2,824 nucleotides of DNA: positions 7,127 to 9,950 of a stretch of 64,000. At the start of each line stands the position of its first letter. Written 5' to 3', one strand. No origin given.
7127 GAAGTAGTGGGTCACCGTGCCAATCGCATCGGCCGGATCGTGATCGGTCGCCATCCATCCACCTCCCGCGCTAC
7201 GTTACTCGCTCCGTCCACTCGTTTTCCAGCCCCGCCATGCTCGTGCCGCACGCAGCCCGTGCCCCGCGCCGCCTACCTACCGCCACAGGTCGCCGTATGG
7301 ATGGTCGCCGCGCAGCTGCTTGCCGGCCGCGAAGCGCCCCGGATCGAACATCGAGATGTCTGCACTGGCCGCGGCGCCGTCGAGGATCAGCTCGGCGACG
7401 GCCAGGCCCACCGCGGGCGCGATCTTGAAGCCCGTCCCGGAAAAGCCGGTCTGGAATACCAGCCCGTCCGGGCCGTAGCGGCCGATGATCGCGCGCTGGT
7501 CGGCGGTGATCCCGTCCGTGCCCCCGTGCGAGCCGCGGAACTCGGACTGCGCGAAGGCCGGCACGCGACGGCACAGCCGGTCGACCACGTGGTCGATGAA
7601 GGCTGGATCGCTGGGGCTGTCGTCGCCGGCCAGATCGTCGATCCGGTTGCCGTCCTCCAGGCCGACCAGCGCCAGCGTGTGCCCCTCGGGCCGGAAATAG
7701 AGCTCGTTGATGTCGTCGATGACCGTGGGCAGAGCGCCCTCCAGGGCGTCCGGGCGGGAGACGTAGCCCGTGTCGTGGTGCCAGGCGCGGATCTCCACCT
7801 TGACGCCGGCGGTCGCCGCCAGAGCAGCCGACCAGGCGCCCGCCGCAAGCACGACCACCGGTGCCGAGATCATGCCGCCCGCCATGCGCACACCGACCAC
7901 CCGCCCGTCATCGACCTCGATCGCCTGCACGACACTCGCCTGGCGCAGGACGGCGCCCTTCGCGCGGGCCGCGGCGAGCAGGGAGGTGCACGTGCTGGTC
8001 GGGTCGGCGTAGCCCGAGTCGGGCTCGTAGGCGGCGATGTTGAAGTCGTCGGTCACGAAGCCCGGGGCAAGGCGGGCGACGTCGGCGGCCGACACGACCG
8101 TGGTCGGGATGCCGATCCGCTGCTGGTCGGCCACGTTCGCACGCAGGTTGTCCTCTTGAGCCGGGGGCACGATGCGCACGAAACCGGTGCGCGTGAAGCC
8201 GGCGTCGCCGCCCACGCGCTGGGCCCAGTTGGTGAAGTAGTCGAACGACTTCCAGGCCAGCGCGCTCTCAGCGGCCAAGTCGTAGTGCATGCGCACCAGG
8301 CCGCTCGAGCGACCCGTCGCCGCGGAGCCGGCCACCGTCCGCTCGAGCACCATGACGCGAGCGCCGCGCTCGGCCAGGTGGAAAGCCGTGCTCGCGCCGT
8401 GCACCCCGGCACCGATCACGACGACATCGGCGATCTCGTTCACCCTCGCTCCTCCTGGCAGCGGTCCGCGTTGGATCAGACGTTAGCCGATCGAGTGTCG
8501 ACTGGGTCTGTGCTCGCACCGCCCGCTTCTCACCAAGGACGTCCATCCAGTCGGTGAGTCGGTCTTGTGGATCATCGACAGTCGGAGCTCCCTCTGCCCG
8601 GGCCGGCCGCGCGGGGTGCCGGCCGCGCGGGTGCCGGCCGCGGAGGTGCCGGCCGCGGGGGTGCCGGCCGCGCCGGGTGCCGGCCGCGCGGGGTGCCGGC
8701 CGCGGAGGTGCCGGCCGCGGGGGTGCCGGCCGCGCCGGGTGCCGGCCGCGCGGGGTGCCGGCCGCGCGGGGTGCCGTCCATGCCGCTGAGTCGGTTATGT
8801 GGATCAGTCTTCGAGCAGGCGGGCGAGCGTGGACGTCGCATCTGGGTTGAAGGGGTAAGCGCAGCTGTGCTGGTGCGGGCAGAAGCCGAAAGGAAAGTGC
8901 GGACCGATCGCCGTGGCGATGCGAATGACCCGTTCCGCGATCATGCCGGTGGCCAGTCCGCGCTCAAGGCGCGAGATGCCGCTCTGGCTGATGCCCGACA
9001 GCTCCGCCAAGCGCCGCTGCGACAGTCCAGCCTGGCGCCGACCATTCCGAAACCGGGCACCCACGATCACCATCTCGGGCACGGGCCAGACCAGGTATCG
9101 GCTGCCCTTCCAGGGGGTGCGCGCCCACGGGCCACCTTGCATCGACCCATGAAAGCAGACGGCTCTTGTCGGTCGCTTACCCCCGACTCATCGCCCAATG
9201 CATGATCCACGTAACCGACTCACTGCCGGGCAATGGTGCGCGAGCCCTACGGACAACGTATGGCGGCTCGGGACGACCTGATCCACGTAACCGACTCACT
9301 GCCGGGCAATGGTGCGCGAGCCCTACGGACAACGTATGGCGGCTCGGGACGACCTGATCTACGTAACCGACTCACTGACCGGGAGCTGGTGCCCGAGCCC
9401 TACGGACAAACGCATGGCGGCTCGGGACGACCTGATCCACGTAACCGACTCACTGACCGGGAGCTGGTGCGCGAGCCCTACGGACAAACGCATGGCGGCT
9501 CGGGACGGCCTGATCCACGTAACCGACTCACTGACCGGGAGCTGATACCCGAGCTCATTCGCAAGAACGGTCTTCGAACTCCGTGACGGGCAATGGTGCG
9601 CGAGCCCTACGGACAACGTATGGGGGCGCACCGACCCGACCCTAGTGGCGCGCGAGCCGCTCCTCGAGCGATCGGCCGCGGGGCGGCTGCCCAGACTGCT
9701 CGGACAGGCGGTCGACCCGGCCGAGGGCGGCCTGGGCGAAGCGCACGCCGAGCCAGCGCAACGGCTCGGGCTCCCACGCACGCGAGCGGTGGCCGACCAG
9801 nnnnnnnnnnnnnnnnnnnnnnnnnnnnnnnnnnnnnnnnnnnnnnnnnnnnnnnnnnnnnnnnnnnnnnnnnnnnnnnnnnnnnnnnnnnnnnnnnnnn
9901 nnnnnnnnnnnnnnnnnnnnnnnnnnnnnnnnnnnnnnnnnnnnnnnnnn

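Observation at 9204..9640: Five-and-a-half-unit tandem array (76/78-bp period) immediately upstream of an XRE regulator gene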

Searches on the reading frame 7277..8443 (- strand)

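Call 16: search_protein_families(library=ncbifam, proteins=[window:7277-8443:-], max_evalue=0.01)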
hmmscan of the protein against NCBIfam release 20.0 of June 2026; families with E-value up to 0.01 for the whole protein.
window:7277-8443:- (388 aa): 86 families (the best 25 are shown)
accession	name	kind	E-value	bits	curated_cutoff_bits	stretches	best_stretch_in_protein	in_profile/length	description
NF008425.0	PRK11259.1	equivalog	8e-40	136.9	257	1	3-372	3-376/377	N-methyl-L-tryptophan oxidase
TIGR01373.1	soxB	subfamily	1.9e-30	106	529.45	1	5-375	31-403/407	sarcosine oxidase subunit beta family protein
TIGR02352.1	thiamin_ThiO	equivalog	3.2e-30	105.4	250.8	1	7-355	1-349/351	glycine oxidase ThiO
TIGR01377.1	soxA_mon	subfamily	5.1e-30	104.5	479.65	1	6-375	2-379/381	amino oxidase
NF001933.0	PRK00711.1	subfamily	9.5e-20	71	383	2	95-364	145-409/429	D-amino acid dehydrogenase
NF050086.1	pipecolate_AmaA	exception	1.4e-17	63.4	600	2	4-51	25-72/425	L-pipecolate oxidase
NF002480.1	PRK01747.1-1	equivalog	2.3e-16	59.4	540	1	5-214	249-461/645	bifunctional tRNA (5-methylaminomethyl-2-thiouridine)(34)-methyltransferase MnmC2/FAD-dependent 5-carboxymethylaminomethyl-2-thiouridine(34)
TIGR03197.1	MnmC_Cterm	equivalog_domain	3e-14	52.9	174.2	1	6-216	1-214/400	FAD-dependent 5-carboxymethylaminomethyl-2-thiouridine(34) oxidoreductase MnmC1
TIGR03364.1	HpnW_proposed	hypoth_equivalog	1.7e-13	50.4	285.1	1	6-212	2-204/365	TIGR03364 family FAD-dependent oxidoreductase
TIGR03377.1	glycerol3P_GlpA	equivalog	2.8e-13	49.3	552.8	1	6-219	1-218/530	anaerobic glycerol-3-phosphate dehydrogenase subunit GlpA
NF008313.0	PRK11101.1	equivalog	4.6e-12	45.3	425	1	5-217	9-225/548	anaerobic glycerol-3-phosphate dehydrogenase subunit A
NF033460.1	glycerol3P_ox_II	equivalog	1.3e-09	37.8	460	1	5-214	2-217/361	type 2 glycerol-3-phosphate oxidase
TIGR02032.1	GG-red-SF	subfamily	3e-09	37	158.8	1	6-36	2-32/297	geranylgeranyl reductase family protein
NF009074.0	PRK12409.1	equivalog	4.8e-09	35.9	494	1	6-39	3-36/410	D-amino acid dehydrogenase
TIGR04542.1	GMC_mycofac_2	equivalog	7.3e-09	35.1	400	1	155-227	176-252/425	mycofactocin system GMC family oxidoreductase MftG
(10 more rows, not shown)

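Call 61: search_protein_families(library=pfam, proteins=[window:7277-8443:-], max_evalue=0.001)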
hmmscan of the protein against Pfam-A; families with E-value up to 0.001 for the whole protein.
window:7277-8443:- (388 aa): 10 families
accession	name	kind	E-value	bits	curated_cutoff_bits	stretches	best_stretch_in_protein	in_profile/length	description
PF01266.30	DAO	-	4.7e-61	207.7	27.9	1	6-352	1-353/353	FAD dependent oxidoreductase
PF00890.30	FAD_binding_2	-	9.6e-07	28.8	20.4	1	6-210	1-211/414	FAD binding domain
PF13454.12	NAD_binding_9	-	6.6e-06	26.6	21.8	0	8-83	1-84/155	FAD-NAD(P)-binding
PF13450.12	NAD_binding_8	-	7.8e-06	26.5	21.9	1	9-59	1-50/68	NAD(P)-binding Rossmann-like domain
PF07992.20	Pyr_redox_2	-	2.6e-05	24.2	26.1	0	6-36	2-34/291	Pyridine nucleotide-disulphide oxidoreductase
PF01494.25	FAD_binding_3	-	2.8e-05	24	22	1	5-49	2-45/349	FAD binding domain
PF03486.20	HI0933_like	-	3.7e-05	23.7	50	0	6-36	2-32/244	HI0933-like protein Rossmann domain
PF01946.23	Thi4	-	0.00016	21.4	26.2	1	5-39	18-53/235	Thi4 family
PF01134.28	GIDA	-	0.0003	20.4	22.1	0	6-34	1-29/391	Glucose inhibited division protein A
PF01210.29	NAD_Gly3P_dh_N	-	0.00051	20.5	23.1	0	7-36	2-31/158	NAD-dependent glycerol-3-phosphate dehydrogenase N-terminus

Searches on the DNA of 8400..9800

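Call 9: search_rna_families(source=window, start=8400, end=9800, threshold=evalue, max_evalue=10)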
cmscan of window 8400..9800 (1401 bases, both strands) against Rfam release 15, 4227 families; matches with E-value up to 10: 2.
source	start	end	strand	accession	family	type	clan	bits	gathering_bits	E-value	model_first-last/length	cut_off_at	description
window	9341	9435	+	RF01068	Guanidine-II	Cis-reg; riboswitch;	-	21.3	32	0.12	1-48/48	no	Guanidine-II riboswitch aptamer (mini-ykkC)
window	8922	9060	-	RF02816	HBV_PRE_1151-1410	Cis-reg;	-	10.7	82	4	1-259/259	no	Hepatitis B virus post-transcriptional regulatory element 1151-1410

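Call 68: search_rna_families(source=window, start=9190, end=9650, threshold=evalue, max_evalue=10, show_alignments=2)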
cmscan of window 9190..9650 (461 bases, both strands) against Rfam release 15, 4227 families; matches with E-value up to 10: 1.
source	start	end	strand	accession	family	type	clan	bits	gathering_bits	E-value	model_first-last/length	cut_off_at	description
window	9341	9435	+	RF01068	Guanidine-II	Cis-reg; riboswitch;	-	21.3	32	0.039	1-48/48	no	Guanidine-II riboswitch aptamer (mini-ykkC)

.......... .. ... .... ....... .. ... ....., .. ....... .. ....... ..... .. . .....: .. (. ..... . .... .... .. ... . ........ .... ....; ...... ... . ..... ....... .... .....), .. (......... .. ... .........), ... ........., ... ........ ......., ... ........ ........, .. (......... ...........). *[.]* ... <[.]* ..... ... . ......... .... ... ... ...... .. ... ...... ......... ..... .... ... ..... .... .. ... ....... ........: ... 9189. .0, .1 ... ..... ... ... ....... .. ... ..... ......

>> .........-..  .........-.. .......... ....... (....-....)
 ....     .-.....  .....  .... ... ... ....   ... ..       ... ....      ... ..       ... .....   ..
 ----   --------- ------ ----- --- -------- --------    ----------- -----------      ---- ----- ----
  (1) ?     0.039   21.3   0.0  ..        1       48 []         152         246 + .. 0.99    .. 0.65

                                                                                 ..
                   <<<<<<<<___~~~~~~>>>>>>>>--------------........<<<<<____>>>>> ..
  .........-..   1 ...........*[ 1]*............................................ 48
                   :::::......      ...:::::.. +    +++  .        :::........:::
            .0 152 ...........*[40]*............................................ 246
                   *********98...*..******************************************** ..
